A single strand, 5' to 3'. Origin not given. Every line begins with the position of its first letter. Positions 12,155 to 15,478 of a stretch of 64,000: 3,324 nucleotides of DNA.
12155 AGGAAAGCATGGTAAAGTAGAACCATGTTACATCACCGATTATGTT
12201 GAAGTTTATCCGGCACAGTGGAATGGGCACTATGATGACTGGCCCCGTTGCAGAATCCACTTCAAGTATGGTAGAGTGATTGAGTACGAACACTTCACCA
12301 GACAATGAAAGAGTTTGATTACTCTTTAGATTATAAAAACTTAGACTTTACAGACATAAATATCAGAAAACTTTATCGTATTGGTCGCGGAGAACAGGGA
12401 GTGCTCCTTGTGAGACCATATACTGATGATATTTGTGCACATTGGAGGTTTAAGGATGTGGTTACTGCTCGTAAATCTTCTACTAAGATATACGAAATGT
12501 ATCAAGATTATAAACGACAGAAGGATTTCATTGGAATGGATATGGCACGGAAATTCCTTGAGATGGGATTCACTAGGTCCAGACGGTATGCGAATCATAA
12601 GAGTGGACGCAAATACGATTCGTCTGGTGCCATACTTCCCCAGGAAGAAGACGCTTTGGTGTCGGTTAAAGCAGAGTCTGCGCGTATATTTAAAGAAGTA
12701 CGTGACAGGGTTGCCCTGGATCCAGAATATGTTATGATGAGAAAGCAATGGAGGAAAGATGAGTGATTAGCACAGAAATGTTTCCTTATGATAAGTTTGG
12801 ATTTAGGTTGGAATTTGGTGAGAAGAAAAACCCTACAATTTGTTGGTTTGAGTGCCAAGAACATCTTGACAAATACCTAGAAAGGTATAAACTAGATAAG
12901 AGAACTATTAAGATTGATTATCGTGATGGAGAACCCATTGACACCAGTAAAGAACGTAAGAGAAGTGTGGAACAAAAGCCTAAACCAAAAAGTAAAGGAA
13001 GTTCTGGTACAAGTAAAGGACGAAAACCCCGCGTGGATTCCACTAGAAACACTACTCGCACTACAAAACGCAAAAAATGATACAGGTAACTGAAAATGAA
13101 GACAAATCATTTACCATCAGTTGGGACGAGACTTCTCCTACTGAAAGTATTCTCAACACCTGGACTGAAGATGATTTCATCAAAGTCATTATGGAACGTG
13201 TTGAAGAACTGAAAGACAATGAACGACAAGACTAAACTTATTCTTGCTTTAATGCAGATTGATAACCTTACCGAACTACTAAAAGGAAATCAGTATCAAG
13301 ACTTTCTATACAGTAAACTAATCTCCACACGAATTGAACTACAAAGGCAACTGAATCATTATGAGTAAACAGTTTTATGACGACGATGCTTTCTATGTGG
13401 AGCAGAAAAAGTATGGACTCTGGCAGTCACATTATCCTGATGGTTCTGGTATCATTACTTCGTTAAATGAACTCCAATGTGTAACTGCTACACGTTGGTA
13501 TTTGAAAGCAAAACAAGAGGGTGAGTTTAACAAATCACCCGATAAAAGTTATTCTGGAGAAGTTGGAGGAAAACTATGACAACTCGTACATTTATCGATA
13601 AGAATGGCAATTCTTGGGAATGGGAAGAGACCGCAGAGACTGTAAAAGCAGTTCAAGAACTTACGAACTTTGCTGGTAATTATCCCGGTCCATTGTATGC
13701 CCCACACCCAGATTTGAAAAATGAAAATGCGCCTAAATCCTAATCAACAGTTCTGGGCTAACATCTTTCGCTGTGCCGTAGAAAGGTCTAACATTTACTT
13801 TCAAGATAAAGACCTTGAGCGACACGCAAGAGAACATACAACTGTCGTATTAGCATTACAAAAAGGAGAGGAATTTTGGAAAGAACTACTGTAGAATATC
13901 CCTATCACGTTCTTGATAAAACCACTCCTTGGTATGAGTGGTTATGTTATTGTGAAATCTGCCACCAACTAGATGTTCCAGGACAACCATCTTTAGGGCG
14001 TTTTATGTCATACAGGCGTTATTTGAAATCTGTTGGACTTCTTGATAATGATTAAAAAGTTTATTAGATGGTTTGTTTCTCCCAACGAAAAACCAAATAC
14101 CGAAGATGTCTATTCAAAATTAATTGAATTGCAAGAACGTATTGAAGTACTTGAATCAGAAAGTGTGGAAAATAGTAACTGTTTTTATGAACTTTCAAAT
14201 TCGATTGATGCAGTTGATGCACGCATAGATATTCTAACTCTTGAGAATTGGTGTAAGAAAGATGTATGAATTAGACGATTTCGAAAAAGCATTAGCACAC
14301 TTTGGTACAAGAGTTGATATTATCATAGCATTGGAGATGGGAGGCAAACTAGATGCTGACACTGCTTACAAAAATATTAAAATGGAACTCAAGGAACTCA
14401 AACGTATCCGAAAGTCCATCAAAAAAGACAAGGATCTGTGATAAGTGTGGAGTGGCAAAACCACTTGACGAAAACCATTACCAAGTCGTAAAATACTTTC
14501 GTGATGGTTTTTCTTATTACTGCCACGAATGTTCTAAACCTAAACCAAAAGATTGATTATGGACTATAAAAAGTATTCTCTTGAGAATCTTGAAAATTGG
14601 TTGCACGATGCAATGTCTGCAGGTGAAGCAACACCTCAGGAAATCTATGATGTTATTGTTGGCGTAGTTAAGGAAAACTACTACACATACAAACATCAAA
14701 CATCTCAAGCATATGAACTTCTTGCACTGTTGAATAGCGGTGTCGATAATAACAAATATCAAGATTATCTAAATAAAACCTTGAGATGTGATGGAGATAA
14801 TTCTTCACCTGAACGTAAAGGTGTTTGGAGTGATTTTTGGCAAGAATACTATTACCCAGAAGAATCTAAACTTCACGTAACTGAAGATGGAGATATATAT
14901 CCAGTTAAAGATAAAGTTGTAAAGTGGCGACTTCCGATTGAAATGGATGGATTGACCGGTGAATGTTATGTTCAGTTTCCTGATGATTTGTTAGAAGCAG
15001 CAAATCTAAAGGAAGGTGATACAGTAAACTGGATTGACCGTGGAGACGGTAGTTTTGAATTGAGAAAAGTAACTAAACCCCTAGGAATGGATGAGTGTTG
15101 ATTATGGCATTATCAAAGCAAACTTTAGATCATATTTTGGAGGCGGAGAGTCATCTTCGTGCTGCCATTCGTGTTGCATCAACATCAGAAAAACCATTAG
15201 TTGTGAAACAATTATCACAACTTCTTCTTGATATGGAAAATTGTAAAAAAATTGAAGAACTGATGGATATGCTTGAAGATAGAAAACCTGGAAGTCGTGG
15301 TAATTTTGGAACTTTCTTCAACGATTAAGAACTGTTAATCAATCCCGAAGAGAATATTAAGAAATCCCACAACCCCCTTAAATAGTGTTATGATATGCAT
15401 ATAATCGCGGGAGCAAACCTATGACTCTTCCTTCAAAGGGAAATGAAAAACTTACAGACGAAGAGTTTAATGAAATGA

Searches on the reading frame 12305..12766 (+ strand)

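Call 87: search_protein_families(library=pfam, proteins=[window:12305-12766:+], max_evalue=1)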
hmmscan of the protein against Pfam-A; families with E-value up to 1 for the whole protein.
window:12305-12766:+ (153 aa): 1 family
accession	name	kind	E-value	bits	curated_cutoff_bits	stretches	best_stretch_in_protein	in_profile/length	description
PF14328.11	DUF4385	-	2.2e-54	184.1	27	1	5-151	1-147/148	Domain of unknown function (DUF4385)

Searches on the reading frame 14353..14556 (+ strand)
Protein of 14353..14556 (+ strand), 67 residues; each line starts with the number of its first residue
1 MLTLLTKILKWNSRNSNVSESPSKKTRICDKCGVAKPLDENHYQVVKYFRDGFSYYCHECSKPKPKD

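Call 87: search_protein_families(library=pfam, proteins=[window:14353-14556:+], max_evalue=1)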
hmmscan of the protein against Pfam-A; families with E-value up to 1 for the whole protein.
window:14353-14556:+ (67 aa): 4 families
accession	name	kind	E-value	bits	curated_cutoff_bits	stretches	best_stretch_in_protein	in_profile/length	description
PF03660.19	PHF5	-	0.0033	18.1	26.7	1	21-62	38-77/104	PHF5-like protein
PF05191.20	ADK_lid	-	0.036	14.4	26.6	1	17-33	12-28/36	Adenylate kinase, active site lid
PF18508.7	zf_C2H2_13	-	0.073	13.1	26.5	1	25-38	16-27/42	Zinc finger domain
PF14369.11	Zn_ribbon_19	-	0.62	10.7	30.8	1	54-62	2-10/35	zinc-ribbon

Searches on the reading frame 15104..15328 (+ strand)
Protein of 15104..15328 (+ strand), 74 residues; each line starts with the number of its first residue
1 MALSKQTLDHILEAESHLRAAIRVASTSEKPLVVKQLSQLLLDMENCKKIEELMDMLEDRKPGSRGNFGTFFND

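Call 87: search_protein_families(library=pfam, proteins=[window:15104-15328:+], max_evalue=1)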
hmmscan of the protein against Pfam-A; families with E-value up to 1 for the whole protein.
window:15104-15328:+ (74 aa): 1 family
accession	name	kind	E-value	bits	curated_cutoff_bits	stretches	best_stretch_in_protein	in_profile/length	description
PF08700.17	VPS51_Exo84_N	-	0.0035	17.8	24.2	1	3-59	16-72/87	Vps51/EXO84/COG1 N-terminal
